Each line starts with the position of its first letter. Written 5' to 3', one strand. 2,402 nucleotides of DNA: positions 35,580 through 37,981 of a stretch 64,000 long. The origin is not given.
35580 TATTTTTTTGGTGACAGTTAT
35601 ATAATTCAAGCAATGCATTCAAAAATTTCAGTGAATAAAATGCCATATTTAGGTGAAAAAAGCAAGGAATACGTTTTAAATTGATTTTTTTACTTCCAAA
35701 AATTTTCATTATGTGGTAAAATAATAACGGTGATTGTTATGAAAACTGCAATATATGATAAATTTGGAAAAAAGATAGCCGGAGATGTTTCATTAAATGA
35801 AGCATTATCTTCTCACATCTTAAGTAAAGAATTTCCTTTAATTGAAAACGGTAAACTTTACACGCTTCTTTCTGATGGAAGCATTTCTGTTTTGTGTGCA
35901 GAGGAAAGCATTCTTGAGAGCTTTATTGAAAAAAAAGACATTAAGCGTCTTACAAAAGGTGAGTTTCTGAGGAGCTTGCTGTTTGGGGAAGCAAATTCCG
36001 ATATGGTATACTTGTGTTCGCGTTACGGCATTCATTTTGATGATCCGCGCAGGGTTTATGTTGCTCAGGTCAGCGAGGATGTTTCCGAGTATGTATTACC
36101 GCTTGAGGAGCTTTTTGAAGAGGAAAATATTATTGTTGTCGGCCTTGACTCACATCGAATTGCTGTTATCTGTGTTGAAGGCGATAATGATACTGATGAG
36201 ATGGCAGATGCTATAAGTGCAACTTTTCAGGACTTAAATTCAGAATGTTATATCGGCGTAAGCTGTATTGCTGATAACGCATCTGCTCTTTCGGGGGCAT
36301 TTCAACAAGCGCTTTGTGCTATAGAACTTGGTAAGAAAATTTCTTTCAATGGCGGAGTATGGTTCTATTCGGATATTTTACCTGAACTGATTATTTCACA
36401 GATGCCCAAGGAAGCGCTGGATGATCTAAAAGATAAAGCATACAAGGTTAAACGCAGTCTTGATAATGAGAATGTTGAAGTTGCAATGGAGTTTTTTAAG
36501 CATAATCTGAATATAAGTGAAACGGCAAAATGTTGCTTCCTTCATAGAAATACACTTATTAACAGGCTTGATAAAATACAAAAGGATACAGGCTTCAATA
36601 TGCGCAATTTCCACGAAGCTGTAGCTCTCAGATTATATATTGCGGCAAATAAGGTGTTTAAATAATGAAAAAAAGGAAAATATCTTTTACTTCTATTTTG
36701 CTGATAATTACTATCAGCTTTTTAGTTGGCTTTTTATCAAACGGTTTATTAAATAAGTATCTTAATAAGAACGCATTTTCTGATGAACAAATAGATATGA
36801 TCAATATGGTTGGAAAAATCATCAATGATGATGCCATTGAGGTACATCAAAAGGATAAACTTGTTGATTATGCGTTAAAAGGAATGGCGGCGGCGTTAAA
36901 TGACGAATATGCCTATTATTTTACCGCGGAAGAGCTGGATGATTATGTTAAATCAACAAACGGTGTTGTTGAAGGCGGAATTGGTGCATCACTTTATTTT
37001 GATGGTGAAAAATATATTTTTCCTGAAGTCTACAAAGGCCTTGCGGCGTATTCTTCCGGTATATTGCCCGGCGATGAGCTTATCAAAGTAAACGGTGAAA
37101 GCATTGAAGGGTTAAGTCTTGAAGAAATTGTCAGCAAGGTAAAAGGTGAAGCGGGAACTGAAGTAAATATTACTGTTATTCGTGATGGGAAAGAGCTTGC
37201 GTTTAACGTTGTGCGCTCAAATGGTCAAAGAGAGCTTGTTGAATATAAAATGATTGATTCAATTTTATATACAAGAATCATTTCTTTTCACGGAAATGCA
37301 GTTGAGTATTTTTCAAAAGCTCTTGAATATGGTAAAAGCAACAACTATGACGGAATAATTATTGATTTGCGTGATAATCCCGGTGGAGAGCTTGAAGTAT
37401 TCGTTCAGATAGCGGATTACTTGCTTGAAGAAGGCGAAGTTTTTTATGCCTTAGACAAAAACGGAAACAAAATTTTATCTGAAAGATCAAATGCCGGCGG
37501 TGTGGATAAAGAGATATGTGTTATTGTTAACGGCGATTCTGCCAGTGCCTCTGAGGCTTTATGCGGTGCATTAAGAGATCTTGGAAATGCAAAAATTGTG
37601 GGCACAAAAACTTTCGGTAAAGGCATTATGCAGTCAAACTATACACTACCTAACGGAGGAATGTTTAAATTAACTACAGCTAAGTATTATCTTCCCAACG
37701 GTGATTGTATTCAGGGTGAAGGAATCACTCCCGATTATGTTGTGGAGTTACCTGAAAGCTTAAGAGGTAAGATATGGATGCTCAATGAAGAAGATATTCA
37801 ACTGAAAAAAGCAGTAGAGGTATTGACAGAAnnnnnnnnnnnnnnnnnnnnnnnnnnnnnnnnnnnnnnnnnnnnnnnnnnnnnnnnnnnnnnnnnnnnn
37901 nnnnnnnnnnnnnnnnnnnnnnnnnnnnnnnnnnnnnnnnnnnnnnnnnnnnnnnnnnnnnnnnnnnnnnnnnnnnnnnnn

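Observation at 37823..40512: Obligatory read-through terminator with no recognisable riboswitch class, controlling a TM1266-ACT protein plus NMT1-type ABC importer operon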

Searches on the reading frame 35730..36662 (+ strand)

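Call 6: search_protein_families(library=pfam, proteins=[window:35730-36662:+], max_evalue=0.01)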
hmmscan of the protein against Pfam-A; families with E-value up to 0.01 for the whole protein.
window:35730-36662:+ (311 aa): 2 families
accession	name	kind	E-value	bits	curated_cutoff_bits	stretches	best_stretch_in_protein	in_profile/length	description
PF13556.12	HTH_30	-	1.1e-13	51.1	27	1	254-305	7-58/59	PucR C-terminal helix-turn-helix domain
PF17853.6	GGDEF_2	-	3.7e-11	43.7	24.5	1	86-199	2-115/116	GGDEF-like domain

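Call 7: search_protein_families(library=ncbifam, proteins=[window:35730-36662:+], max_evalue=0.01)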
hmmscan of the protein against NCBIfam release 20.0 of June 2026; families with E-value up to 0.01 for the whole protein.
window:35730-36662:+ (311 aa): 3 families
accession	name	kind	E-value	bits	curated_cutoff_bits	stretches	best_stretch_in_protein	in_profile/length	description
NF008550.0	PRK11477.1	equivalog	1.8e-12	46.8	612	1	183-305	256-378/385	CdaR family transcriptional regulator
NF058503.1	SprTransRegAdeR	equivalog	5e-05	22.5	700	1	132-306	212-398/403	sporulation transcriptional activator AdeR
NF050824.1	TransRegRv1453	equivalog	0.00011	21.1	600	1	175-285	270-379/404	Rv1453 family transcriptional regulator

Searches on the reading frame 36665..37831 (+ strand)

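Call 6: search_protein_families(library=pfam, proteins=[window:36665-37831:+], max_evalue=0.01)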
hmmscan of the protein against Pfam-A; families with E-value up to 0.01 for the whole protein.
window:36665-37831:+ (389 aa): 5 families
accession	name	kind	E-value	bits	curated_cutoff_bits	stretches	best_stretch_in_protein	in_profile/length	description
PF03572.23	Peptidase_S41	-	2.1e-46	157.9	24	1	200-360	2-165/165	Peptidase family S41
PF17820.7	PDZ_6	-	3.7e-09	36.6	27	1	121-173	4-54/54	PDZ domain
PF00595.29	PDZ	-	1.4e-07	32.3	23.2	1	121-171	31-80/81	PDZ domain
PF13180.12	PDZ_2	-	6.2e-07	30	27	1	120-182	17-78/80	PDZ domain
PF22694.1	CtpB_N-like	-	0.0007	20.4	27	1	39-89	34-84/85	Activating protease CtpB N-terminal domain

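Call 7: search_protein_families(library=ncbifam, proteins=[window:36665-37831:+], max_evalue=0.01)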
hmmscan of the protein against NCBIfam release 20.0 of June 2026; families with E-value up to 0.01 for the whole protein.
window:36665-37831:+ (389 aa): 19 families
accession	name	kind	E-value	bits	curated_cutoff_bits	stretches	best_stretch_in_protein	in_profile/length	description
TIGR00225.1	prc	subfamily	1e-72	245.1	218.6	1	61-365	9-319/335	C-terminal processing peptidase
NF052377.1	lmo1851_S41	exception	2e-61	208.1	725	1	51-366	55-373/468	lmo1851 family serine protease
NF045590.1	Cterm_S41_CtpC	exception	3.1e-60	204.1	665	1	69-388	82-411/418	carboxyl-terminal processing protease CtpC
NF045589.1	Cterm_S41_CtpB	exception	5.4e-57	193.3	633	1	70-388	84-413/416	carboxyl-terminal processing protease CtpB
NF045588.1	Cterm_S41_CtpA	exception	3.4e-54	184.3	625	1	61-387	68-401/401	carboxyl-terminal processing protease CtpA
TIGR03900.1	prc_long_Delta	hypoth_equivalog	3.8e-49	167.5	660.95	1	51-364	88-407/973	MXAN_5808 family serine peptidase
NF045591.1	Cterm_S41_CtpZ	exception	1.5e-43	149.1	525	1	51-387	58-397/403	carboxyl-terminal processing protease CtpZ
NF051464.1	tail_spec_CT441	exception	3.6e-36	125.1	700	1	59-360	204-525/645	tail-specific protease Tsp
NF008388.1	PRK11186.1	exception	7.1e-28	97.4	825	1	66-367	210-531/663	carboxy terminal-processing peptidase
NF033424.1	chlamy_CPAF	equivalog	2.5e-09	36.3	250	1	281-362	456-540/564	protease-like activity factor CPAF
NF058627.1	S41_Gfo1087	equivalog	3.5e-06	26.2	455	1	208-320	232-367/489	GFO_1087 family putative carboxy terminal peptidase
TIGR02037.1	degP_htrA_DO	subfamily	1.4e-05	24.3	416.2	1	121-195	265-338/434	Do family serine endopeptidase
NF007526.1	PRK10139.1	equivalog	0.00017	20.4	756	1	121-189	297-364/456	serine endoprotease DegQ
TIGR00054.1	TIGR00054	equivalog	0.00022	20.2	147.55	1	123-186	210-271/421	RIP metalloprotease RseP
NF041199.1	trx7_PDZ_seleno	equivalog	0.00026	20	300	1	85-181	296-387/390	Trx7/PDZ domain-containing (seleno)protein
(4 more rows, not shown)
